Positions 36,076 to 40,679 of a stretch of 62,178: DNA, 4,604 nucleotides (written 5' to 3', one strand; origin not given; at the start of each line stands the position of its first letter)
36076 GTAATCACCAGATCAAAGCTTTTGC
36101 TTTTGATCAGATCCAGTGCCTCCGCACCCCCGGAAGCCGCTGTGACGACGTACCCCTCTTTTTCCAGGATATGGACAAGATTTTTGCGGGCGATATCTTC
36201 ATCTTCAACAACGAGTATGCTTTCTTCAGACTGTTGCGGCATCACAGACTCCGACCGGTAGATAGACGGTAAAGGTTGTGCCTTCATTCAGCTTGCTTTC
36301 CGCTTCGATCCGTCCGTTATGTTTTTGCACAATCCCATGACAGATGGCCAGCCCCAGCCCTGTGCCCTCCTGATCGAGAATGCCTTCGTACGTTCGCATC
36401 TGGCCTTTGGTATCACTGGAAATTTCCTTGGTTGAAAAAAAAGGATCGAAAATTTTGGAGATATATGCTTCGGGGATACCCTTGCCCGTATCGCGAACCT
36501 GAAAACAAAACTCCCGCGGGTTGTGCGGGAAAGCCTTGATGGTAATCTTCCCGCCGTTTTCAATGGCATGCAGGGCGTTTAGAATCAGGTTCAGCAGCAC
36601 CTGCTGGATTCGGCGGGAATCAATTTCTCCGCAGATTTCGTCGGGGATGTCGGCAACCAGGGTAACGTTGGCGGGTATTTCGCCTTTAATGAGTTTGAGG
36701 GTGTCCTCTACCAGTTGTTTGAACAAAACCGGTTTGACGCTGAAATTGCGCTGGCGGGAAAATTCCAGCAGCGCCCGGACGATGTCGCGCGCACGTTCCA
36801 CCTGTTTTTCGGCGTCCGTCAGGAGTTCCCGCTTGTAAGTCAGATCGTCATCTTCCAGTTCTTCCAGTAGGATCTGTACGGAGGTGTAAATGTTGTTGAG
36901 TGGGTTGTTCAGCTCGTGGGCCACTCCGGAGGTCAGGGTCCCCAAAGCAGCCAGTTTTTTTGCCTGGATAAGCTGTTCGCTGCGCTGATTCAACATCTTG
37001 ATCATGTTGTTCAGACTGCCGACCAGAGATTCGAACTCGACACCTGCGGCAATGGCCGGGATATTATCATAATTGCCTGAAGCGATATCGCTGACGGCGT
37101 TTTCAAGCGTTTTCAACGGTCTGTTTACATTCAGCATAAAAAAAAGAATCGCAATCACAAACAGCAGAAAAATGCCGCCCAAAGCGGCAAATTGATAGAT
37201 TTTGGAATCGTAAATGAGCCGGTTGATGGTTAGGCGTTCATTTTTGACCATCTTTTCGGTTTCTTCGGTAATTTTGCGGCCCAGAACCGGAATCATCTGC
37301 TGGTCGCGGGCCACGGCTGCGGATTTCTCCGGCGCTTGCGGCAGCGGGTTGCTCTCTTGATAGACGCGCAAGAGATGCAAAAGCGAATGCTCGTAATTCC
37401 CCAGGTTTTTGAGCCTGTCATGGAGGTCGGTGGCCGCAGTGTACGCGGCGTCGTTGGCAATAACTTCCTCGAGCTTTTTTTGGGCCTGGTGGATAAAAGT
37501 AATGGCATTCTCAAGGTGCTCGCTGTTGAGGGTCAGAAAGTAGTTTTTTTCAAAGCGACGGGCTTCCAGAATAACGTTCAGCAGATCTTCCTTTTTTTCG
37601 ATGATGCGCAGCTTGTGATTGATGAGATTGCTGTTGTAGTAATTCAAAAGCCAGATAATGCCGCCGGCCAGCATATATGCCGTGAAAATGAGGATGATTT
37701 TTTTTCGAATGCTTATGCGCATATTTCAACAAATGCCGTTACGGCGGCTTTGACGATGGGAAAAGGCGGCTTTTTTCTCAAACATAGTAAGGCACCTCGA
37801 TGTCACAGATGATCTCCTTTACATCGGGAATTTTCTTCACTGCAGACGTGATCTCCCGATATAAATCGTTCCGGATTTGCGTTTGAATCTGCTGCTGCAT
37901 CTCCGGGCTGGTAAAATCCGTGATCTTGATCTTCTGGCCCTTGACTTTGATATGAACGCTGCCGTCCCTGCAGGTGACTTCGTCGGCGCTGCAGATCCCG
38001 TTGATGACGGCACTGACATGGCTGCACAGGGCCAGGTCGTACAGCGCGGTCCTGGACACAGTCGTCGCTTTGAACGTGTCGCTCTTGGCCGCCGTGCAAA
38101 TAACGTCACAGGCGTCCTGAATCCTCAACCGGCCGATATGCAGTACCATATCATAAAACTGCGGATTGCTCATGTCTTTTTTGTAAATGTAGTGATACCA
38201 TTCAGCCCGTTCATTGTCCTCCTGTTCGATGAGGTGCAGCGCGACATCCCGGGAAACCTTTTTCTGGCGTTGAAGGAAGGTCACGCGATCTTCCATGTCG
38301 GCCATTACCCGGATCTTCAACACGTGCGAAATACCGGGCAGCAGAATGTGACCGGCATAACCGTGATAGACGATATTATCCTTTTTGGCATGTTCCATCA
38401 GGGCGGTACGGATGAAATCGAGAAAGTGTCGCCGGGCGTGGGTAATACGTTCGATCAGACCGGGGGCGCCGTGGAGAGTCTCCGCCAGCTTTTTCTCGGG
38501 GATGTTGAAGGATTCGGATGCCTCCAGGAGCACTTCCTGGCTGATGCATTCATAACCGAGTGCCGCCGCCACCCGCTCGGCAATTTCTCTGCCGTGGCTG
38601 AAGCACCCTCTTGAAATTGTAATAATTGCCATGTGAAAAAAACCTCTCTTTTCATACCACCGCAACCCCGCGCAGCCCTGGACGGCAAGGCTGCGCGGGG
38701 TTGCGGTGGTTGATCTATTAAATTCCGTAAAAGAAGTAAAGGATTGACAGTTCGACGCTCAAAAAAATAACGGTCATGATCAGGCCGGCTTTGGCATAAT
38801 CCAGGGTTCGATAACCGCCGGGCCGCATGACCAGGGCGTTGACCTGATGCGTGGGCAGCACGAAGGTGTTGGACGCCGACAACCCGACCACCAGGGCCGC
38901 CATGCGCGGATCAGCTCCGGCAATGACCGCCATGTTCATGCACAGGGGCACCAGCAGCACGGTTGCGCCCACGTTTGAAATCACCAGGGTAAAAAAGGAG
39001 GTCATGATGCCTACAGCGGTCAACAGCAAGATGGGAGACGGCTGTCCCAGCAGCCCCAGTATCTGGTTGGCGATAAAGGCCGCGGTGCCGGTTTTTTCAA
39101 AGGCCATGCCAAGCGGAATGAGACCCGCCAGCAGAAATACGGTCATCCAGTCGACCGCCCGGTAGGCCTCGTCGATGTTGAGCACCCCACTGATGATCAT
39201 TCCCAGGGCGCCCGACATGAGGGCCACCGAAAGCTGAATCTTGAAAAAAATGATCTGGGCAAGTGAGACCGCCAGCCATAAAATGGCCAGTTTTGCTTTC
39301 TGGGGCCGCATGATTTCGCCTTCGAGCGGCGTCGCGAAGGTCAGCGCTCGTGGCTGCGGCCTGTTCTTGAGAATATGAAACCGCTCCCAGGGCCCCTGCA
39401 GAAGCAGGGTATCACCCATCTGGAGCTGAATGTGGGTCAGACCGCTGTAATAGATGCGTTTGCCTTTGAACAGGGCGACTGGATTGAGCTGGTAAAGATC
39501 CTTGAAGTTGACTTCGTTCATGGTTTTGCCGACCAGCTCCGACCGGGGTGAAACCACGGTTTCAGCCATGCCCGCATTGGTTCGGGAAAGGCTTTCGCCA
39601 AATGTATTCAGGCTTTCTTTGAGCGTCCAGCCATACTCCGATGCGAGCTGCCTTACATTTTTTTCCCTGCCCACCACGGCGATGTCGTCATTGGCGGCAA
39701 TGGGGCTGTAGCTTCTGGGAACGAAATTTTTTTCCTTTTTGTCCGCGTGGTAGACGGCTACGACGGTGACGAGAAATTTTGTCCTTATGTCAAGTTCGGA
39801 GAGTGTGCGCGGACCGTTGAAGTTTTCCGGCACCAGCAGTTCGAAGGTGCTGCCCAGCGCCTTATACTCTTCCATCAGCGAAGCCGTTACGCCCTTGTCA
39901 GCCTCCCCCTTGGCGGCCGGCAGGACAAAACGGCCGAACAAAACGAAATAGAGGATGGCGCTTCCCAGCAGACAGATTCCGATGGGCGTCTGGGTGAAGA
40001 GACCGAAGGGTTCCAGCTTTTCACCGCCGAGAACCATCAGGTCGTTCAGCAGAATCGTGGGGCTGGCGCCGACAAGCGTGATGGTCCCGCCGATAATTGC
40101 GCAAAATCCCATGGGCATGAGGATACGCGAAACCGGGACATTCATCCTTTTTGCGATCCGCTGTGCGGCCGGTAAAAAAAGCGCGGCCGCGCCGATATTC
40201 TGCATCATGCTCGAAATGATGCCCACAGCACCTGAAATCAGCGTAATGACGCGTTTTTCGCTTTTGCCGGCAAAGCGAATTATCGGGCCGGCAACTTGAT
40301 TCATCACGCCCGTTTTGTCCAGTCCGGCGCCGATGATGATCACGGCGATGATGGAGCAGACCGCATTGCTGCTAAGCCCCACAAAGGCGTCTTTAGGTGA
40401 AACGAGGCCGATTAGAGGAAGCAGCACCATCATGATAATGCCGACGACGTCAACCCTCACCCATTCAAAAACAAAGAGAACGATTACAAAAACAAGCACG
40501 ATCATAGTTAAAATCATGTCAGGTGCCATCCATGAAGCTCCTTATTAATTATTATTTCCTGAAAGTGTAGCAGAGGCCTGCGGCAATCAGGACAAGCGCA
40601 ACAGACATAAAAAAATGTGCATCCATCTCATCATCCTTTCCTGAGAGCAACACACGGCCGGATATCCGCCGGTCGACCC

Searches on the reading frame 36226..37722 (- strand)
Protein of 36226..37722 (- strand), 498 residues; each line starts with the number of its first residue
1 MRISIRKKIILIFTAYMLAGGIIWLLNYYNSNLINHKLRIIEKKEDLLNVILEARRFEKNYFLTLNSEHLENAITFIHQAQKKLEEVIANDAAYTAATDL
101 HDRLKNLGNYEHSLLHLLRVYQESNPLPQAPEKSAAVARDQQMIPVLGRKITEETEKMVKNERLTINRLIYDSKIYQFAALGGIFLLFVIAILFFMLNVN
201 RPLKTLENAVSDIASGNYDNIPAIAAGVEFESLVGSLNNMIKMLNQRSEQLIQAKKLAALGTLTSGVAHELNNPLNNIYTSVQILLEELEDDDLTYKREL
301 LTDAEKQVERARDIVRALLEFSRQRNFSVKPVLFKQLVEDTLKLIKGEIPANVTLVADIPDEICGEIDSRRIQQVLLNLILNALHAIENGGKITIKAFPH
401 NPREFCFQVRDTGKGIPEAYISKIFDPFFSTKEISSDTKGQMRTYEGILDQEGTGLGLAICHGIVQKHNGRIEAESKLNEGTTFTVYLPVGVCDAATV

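Call 80: search_protein_families(library=pfam, proteins=[window:36226-37722:-], max_evalue=0.00001)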
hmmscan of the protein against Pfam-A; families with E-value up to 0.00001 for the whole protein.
window:36226-37722:- (498 aa): 3 families
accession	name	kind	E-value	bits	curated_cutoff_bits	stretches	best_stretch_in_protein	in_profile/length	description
PF02518.31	HATPase_c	-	3.5e-26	92.3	26.4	1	368-490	2-109/111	Histidine kinase-, DNA gyrase B-, and HSP90-like ATPase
PF00512.31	HisKA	-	2.1e-12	47.3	26.9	1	260-325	2-64/66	His Kinase A (phospho-acceptor) domain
PF00672.30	HAMP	-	3.1e-07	31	25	1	195-245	2-52/53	HAMP domain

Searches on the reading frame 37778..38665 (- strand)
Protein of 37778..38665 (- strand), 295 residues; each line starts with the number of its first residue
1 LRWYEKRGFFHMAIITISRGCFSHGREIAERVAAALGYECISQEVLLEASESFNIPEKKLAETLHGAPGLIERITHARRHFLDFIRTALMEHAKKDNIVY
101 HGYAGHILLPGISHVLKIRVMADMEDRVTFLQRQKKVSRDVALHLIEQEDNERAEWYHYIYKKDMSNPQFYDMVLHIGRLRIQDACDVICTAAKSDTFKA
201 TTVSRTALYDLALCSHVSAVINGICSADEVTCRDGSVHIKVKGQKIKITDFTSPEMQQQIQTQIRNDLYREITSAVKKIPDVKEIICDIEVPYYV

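Call 80: search_protein_families(library=pfam, proteins=[window:37778-38665:-], max_evalue=0.00001)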
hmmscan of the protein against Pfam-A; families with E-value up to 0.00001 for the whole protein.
window:37778-38665:- (295 aa): 1 family
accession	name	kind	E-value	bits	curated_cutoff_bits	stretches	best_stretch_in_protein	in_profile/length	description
PF13189.12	Cytidylate_kin2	-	4e-40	138.3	28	1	14-177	1-174/176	Cytidylate kinase-like family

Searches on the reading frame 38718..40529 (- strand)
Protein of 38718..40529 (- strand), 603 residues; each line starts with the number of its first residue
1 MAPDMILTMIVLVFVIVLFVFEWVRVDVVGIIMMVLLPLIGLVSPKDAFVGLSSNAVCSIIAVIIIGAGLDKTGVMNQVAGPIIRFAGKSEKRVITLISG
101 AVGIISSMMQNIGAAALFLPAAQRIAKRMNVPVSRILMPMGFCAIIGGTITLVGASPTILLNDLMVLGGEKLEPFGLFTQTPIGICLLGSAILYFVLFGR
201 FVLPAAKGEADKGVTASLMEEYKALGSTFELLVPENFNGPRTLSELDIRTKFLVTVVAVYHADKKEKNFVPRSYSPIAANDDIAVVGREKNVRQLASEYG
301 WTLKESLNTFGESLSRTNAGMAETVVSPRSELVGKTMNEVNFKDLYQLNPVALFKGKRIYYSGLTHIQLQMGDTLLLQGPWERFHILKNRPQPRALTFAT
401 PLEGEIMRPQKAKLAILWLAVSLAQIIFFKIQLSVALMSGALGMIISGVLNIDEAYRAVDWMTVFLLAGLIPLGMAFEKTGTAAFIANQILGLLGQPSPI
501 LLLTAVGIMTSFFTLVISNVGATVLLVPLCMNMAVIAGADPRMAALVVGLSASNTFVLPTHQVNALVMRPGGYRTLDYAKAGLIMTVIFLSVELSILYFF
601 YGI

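Call 80: search_protein_families(library=pfam, proteins=[window:38718-40529:-], max_evalue=0.00001)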
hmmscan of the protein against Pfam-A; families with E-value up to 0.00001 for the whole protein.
window:38718-40529:- (603 aa): 3 families
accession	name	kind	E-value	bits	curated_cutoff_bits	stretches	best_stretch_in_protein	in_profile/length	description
PF03600.22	CitMHS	-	4.7e-76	256.5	31.9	1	16-549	1-336/336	Citrate transporter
PF02080.26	TrkA_C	-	9.6e-15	54.7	27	1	322-383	2-62/71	TrkA-C domain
PF00939.25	Na_sulph_symp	-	7.5e-11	42.1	27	1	432-597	292-462/472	Sodium:sulfate symporter transmembrane region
